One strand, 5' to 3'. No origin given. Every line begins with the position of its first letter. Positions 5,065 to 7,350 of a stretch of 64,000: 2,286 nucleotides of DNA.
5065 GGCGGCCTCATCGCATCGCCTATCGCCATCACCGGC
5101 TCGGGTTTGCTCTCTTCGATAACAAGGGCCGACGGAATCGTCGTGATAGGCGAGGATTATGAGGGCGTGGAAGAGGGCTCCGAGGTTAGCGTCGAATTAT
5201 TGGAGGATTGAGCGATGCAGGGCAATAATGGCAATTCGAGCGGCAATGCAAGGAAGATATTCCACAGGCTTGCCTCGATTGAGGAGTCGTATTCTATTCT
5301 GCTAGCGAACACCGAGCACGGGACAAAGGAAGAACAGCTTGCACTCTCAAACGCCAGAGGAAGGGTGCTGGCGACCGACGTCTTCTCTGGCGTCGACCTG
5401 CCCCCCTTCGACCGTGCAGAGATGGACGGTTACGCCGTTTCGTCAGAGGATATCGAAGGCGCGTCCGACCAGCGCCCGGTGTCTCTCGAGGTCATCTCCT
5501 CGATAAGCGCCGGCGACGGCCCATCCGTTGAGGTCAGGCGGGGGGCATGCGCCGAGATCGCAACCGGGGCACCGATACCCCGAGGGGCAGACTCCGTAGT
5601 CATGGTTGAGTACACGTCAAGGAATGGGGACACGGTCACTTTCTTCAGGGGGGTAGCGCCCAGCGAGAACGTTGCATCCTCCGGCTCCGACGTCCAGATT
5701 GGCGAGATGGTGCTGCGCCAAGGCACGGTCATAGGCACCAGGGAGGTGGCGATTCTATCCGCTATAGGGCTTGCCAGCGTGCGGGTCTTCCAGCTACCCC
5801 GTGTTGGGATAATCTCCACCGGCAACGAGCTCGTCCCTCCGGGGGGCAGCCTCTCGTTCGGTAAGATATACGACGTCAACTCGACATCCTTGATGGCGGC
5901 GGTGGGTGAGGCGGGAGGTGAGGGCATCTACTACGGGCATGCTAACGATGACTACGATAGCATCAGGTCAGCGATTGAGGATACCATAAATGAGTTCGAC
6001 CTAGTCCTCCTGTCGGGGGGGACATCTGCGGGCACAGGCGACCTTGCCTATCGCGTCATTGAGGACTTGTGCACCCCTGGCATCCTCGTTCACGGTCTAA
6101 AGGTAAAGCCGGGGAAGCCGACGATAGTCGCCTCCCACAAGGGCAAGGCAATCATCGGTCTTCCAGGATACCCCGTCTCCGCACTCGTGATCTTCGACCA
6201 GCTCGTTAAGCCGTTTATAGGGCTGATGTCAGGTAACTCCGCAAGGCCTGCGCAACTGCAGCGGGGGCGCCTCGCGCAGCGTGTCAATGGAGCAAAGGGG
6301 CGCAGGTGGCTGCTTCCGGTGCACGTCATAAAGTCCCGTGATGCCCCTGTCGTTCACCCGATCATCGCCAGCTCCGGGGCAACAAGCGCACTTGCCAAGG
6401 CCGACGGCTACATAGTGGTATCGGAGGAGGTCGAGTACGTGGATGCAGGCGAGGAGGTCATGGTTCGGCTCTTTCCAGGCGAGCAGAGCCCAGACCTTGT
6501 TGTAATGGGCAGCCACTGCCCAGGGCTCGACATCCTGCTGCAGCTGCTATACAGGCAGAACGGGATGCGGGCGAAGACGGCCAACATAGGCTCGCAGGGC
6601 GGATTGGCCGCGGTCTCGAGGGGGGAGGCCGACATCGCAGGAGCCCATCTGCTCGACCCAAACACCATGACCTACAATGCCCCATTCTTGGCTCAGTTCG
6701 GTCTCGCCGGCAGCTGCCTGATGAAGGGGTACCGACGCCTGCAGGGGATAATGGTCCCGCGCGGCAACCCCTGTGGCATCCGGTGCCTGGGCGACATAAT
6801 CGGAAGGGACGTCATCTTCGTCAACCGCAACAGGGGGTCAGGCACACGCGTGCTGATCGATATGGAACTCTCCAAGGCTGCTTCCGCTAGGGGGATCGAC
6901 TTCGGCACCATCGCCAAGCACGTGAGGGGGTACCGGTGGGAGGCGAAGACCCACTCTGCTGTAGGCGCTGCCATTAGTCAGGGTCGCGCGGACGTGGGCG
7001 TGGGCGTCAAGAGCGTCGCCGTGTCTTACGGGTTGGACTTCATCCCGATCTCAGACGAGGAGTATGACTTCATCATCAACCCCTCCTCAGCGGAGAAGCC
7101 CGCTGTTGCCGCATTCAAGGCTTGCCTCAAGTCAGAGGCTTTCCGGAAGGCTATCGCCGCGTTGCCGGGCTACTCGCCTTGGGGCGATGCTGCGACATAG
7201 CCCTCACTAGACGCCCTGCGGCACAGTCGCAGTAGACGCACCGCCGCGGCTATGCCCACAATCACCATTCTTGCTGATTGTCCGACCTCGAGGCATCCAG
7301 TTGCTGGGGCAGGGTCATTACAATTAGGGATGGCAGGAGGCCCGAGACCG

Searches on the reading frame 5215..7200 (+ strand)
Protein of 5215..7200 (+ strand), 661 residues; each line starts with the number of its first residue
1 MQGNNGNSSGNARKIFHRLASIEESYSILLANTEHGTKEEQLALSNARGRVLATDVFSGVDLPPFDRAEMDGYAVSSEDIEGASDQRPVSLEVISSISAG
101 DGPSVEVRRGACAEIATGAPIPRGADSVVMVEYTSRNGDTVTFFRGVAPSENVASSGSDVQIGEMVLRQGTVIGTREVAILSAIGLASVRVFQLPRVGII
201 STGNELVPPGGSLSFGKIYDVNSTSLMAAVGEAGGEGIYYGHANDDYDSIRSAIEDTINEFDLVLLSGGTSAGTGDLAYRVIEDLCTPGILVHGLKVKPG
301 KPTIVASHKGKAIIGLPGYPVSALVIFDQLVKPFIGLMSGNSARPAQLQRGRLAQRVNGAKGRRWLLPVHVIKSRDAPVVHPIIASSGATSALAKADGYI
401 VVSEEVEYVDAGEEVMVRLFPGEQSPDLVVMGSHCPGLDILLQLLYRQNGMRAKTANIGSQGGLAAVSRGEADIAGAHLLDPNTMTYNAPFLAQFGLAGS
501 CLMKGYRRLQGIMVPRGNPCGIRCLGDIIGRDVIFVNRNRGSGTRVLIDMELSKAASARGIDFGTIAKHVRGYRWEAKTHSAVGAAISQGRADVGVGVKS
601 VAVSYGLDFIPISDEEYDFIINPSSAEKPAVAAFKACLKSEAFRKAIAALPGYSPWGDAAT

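Call 34: find_encoding_contigs(protein=window:5215-7200:+, flank=10000, max_places=1)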
Protein window:5215-7200:+ (661 aa): 6 contigs read that carry it; 1 place shown.
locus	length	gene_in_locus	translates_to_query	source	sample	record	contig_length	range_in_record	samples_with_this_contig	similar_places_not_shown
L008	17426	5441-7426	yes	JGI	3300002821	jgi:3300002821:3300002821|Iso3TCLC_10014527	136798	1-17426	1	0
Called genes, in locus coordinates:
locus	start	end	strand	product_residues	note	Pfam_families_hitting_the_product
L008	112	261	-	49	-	-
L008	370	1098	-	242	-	PF02596:DUF169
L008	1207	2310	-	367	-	PF00817:IMS, PF11798:IMS_HHH (weak), PF21999:IMS_HHH_1 (weak), PF11799:IMS_C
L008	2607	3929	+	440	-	PF19290:PmbA_TldD_2nd (faint), PF19289:PmbA_TldD_3rd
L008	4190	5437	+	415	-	PF03453:MoeA_N, PF00994:MoCF_biosynth, PF03454:MoeA_C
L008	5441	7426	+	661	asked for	PF03453:MoeA_N, PF00994:MoCF_biosynth, PF03454:MoeA_C, PF12727:PBP_like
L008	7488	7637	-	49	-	-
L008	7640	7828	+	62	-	-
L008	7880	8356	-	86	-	-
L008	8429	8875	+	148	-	-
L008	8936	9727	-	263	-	-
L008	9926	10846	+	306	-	PF01555:N6_N4_Mtase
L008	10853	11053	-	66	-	-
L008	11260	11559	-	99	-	-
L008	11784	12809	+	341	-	PF10509:GalKase_gal_bdg (weak), PF00288:GHMP_kinases_N, PF08544:GHMP_kinases_C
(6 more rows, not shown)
